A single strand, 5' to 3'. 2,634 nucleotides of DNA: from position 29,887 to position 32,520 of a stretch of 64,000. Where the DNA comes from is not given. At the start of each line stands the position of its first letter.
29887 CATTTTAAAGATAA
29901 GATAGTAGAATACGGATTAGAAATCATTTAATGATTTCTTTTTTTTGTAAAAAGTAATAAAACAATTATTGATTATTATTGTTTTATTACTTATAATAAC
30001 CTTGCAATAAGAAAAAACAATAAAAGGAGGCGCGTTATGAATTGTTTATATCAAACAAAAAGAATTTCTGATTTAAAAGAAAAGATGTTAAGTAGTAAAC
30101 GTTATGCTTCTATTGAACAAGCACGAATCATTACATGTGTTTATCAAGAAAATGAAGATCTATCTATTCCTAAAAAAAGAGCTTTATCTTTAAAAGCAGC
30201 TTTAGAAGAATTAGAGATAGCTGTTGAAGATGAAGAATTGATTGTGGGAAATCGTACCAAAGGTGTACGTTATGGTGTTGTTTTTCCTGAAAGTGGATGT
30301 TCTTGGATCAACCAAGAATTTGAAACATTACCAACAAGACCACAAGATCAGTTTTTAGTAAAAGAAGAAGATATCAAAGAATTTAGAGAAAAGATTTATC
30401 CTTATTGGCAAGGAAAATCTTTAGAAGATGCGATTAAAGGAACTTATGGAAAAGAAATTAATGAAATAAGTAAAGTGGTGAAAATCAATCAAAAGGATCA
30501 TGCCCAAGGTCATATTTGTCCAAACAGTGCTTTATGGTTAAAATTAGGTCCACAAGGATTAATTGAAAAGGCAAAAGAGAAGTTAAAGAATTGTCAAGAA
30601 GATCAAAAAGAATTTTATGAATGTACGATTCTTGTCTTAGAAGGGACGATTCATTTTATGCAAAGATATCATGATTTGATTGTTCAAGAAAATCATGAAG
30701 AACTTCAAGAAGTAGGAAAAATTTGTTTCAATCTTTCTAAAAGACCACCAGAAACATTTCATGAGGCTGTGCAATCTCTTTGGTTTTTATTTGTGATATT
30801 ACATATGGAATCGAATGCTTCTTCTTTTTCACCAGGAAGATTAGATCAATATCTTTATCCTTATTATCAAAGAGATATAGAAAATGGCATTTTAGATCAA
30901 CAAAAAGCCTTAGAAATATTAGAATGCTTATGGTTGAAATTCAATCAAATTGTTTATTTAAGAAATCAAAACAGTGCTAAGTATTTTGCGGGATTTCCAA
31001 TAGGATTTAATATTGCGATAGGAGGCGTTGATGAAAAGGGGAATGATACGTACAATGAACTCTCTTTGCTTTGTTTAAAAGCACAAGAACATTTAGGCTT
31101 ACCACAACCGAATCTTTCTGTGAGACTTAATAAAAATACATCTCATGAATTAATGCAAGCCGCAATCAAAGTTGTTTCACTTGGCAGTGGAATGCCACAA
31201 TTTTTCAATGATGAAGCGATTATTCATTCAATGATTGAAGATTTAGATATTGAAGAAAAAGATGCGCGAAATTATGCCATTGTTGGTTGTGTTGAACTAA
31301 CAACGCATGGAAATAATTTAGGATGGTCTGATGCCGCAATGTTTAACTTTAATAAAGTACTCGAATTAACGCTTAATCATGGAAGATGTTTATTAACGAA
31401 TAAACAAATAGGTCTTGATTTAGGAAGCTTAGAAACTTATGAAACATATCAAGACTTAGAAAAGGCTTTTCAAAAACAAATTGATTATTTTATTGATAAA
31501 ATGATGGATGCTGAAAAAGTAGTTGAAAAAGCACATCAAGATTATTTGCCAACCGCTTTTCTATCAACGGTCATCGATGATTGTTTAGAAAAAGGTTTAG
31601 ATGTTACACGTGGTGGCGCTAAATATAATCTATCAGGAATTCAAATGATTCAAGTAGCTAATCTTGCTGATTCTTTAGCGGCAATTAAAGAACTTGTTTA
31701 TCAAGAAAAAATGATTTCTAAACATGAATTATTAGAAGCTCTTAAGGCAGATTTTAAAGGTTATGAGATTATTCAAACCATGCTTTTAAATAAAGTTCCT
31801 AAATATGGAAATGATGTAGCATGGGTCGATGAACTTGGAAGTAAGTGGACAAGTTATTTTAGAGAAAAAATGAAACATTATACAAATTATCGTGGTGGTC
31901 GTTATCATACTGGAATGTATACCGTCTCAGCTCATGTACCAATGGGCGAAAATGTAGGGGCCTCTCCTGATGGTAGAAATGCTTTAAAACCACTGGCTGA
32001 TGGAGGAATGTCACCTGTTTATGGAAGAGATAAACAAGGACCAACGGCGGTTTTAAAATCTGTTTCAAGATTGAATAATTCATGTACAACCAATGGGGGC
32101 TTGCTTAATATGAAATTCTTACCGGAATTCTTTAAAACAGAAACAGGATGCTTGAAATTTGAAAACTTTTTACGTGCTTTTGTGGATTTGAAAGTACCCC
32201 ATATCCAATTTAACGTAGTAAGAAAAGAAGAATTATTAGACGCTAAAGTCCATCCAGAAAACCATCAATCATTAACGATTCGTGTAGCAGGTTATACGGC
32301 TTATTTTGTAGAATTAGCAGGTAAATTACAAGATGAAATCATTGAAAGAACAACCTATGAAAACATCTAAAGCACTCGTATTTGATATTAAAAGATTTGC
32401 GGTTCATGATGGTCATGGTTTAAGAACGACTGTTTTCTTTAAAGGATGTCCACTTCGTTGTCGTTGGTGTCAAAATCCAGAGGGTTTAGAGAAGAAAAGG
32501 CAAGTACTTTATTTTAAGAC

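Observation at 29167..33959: Eliminase-type glycyl radical enzyme + activase + FSA-type aldolase under a DeoR regulator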

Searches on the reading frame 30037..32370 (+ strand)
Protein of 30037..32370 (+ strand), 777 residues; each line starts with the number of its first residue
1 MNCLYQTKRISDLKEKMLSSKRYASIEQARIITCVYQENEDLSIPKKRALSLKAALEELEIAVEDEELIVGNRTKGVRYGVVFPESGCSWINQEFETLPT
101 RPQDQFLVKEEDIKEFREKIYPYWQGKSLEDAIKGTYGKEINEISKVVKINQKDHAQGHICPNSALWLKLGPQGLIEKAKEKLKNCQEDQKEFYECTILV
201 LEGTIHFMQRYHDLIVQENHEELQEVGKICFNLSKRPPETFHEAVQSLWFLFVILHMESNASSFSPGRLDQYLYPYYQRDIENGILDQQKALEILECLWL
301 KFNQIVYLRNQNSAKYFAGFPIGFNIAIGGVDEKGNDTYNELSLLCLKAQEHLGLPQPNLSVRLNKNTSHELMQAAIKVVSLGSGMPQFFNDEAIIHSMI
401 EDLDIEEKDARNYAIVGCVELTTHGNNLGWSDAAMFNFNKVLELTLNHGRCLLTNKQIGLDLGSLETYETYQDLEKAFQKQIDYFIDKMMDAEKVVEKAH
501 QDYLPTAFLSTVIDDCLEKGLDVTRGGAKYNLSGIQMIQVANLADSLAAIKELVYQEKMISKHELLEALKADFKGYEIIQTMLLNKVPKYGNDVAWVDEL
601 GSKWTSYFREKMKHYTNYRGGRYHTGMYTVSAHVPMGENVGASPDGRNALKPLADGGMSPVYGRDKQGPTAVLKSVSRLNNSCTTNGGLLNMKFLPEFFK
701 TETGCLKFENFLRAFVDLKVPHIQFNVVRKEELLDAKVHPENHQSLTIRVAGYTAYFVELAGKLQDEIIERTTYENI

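Call 3: search_protein_families(library=pfam, proteins=[window:30037-32370:+])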
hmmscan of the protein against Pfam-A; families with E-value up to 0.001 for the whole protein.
window:30037-32370:+ (777 aa): 3 families
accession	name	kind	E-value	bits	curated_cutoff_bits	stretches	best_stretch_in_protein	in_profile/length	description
PF02901.20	PFL-like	-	2.3e-209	697.7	24.3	1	7-637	2-647/647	Pyruvate formate lyase-like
PF01228.26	Gly_radical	-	6.7e-29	101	22.2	1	656-758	3-106/106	Glycine radical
PF11230.13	YjjI-like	-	1.1e-05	24.4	23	0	340-418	146-214/485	Glycyl radical enzyme YjjI-like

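Call 8: search_protein_families(library=ncbifam, proteins=[window:30037-32370:+])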
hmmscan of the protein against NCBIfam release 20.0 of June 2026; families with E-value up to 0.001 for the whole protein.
window:30037-32370:+ (777 aa): 13 families
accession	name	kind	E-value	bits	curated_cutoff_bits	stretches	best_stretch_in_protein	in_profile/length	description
TIGR01774.1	PFL2-3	subfamily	3.4e-237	789.6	678.2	1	7-773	3-783/786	formate C-acetyltransferase/glycerol dehydratase family glycyl radical enzyme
NF007437.0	PRK09983.1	equivalog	7.3e-225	748.5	1109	1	7-774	2-763/765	formate C-acetyltransferase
NF043068.1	glycl_HYPD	equivalog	3e-176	587.8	1100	1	8-773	2-781/784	trans-4-hydroxy-L-proline dehydratase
NF048009.1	SfplDhtHpfGKleb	equivalog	7.2e-170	566.9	1000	1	8-773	26-821/824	(2S)-3-sulfopropanediol dehydratase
TIGR04394.1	choline_CutC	equivalog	3.7e-165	551.6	1050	1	7-776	2-788/789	choline trimethylamine-lyase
NF048011.1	SfplDhtHpsGDes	equivalog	2.4e-155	519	1000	1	7-775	23-820/821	(2S)-3-sulfopropanediol dehydratase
NF033718.1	indole_decarb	equivalog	1.2e-114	384.3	1100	2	7-578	32-648/868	indoleacetate decarboxylase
NF033715.1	glycyl_HPDL_Lrg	equivalog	4.4e-91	306.1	1150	1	189-776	267-901/901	4-hydroxyphenylacetate decarboxylase large subunit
TIGR01255.1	pyr_form_ly_1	equivalog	4.9e-46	157.5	994.2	1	216-775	208-742/744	formate C-acetyltransferase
NF038360.1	rad_fix_GrcA3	exception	4.8e-15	55.4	158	1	712-776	13-77/78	autonomous glycyl radical cofactor GrcA3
NF008341.1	PRK11127.1-1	equivalog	3.9e-10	39.6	145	1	722-775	25-78/80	autonomous glycyl radical cofactor GrcA2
TIGR04365.1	spare_glycyl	equivalog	1.1e-08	35.4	170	1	722-775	71-124/126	autonomous glycyl radical cofactor GrcA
TIGR04040.1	glycyl_YjjI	hypoth_equivalog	0.0001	21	498.3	0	341-418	158-226/497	YjjI family glycine radical enzyme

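Call 13: search_solved_structures(query=window:30037-32367:+, show_alignments=2)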
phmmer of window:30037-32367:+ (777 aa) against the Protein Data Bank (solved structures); distinct sequences matched with E-value up to 0.001: 37.
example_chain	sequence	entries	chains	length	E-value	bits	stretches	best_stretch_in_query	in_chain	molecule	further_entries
8yjo_A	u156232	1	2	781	5.8e-191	639.6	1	6-774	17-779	Probable dehydratase PflD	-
8id0_A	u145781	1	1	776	2.2e-190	637.7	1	8-774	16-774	formate C-acetyltransferase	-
1r8w_A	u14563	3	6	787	5.3e-168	563.7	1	6-773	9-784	glycerol dehydratase | B12-independent glycerol dehydratase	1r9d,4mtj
9rco_A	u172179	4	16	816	9.9e-157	526.4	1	5-773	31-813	Glycyl radical protein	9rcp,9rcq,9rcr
5i2a_A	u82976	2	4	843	5.7e-156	523.9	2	11-574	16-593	Diol-dehydratase | Diol dehydratase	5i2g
8id1_A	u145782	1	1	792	1.1e-147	496.5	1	8-776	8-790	Formate C-acetyltransferase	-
9f3w_A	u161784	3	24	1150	1.3e-147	496.3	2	7-775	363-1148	Choline trimethylamine-lyase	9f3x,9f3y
6vxc_A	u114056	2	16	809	1.4e-139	469.7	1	9-773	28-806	Trans-4-hydroxy-L-proline dehydratase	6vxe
8iof_A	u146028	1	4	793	5.4e-137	461.2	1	7-776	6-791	Benzylsuccinate synthase alpha subunit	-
9ht9_A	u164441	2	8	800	4.2e-136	458.2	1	8-773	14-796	Choline trimethylamine-lyase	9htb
9r0v_A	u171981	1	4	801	4.2e-136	458.2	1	8-773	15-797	Choline trimethylamine-lyase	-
5faw_A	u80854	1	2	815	4.5e-136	458.1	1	8-773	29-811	Choline trimethylamine-lyase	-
6vue_A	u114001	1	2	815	4.5e-136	458.1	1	8-773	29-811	Choline trimethylamine-lyase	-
5fau_A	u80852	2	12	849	5.3e-136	457.9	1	8-773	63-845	Choline trimethylamine-lyase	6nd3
5fay_A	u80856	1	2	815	5.3e-136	457.9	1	8-773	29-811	Choline trimethylamine-lyase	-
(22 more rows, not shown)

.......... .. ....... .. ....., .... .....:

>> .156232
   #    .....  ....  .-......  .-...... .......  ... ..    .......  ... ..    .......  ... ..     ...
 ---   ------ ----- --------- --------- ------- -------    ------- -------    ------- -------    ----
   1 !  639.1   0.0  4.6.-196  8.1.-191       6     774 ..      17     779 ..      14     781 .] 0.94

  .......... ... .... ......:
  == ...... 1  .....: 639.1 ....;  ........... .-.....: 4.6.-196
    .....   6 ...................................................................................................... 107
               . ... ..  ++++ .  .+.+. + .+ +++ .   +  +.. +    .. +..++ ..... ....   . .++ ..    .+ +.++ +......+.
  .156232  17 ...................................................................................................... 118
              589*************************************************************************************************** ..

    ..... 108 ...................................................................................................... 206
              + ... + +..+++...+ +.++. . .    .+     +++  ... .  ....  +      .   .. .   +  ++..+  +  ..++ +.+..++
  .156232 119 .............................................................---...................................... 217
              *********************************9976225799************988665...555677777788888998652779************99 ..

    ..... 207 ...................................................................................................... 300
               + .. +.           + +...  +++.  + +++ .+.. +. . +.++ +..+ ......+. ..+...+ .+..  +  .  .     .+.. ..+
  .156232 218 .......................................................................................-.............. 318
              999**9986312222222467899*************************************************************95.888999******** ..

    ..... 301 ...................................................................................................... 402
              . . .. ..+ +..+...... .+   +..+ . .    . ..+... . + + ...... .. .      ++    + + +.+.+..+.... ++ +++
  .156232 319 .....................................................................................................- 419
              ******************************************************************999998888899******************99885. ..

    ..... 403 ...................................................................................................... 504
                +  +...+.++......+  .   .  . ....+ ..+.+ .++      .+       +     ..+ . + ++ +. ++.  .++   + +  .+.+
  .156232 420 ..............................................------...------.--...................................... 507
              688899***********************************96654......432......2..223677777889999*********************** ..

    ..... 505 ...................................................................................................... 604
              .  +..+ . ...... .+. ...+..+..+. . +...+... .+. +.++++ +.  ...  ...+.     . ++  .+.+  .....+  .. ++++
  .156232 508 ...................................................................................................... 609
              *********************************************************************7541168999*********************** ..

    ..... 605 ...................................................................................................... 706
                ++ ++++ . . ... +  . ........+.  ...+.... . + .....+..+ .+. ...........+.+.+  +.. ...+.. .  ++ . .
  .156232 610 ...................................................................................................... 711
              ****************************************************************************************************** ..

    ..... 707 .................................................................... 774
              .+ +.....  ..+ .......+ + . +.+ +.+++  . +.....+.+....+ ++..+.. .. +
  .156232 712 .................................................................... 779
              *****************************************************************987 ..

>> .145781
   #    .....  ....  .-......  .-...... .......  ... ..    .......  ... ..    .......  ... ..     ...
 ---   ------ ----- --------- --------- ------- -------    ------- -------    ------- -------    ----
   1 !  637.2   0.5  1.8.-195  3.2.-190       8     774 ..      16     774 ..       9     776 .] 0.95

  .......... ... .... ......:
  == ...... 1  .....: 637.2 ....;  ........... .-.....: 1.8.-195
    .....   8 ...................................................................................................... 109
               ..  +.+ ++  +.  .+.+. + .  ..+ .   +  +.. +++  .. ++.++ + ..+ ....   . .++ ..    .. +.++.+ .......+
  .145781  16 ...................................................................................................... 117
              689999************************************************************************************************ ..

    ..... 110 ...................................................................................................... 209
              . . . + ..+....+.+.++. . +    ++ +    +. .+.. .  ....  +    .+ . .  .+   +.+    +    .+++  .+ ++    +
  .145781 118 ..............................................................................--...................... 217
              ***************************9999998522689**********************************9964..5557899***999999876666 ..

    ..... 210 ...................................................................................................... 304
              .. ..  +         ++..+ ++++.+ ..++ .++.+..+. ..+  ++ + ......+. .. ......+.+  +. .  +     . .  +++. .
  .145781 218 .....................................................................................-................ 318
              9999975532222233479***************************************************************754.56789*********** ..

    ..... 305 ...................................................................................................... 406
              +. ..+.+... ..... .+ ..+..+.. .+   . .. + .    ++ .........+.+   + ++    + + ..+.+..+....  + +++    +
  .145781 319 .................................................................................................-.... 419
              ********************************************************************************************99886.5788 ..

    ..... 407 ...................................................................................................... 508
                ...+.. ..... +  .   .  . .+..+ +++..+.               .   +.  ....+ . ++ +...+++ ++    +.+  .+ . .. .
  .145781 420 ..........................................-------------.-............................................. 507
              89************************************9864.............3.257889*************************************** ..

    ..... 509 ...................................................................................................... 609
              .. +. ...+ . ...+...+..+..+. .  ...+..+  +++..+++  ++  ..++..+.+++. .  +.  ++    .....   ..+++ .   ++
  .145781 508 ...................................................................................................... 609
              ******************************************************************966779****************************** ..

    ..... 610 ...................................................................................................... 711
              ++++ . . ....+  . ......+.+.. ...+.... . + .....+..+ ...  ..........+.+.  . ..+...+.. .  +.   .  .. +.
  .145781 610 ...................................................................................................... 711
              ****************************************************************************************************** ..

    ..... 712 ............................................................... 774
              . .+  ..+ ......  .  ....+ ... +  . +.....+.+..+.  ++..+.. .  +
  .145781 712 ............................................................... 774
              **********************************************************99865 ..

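Call 21: find_homologous_proteins(query=window:30037-32367:+, max_evalue=1e-50)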
Query window:30037-32367:+ (777 aa): 5367 proteins with E <= 1e-50 among 8000 candidates; the best 120 are listed.
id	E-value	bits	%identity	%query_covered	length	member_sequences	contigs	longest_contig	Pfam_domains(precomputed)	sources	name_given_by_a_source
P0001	0.0e+0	1658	92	100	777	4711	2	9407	PF02901.21,PF01228.27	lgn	-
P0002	0.0e+0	1647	92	100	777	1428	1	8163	PF02901.21,PF01228.27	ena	-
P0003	0.0e+0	1614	89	100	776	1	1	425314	PF02901.21,PF01228.27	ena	-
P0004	0.0e+0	1614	88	100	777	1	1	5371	PF02901.21,PF01228.27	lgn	-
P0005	0.0e+0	1613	89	100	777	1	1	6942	PF02901.21,PF01228.27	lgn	-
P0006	0.0e+0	1610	88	100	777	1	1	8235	PF02901.21,PF01228.27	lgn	-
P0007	0.0e+0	1566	87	100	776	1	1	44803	PF02901.21,PF01228.27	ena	-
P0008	0.0e+0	1566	88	100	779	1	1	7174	PF02901.21,PF01228.27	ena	-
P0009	0.0e+0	1532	85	100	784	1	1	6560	PF02901.21,PF01228.27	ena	-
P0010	0.0e+0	1519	84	100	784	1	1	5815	PF02901.21,PF01228.27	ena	-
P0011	0.0e+0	1514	84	100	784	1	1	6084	PF02901.21,PF01228.27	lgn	-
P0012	0.0e+0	1512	84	100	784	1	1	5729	PF02901.21,PF01228.27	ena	-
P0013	0.0e+0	1510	84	100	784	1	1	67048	PF02901.21,PF01228.27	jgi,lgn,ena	-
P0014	0.0e+0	1509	84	100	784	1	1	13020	PF02901.21,PF01228.27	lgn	-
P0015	0.0e+0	1507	84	100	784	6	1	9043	PF02901.21,PF01228.27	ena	-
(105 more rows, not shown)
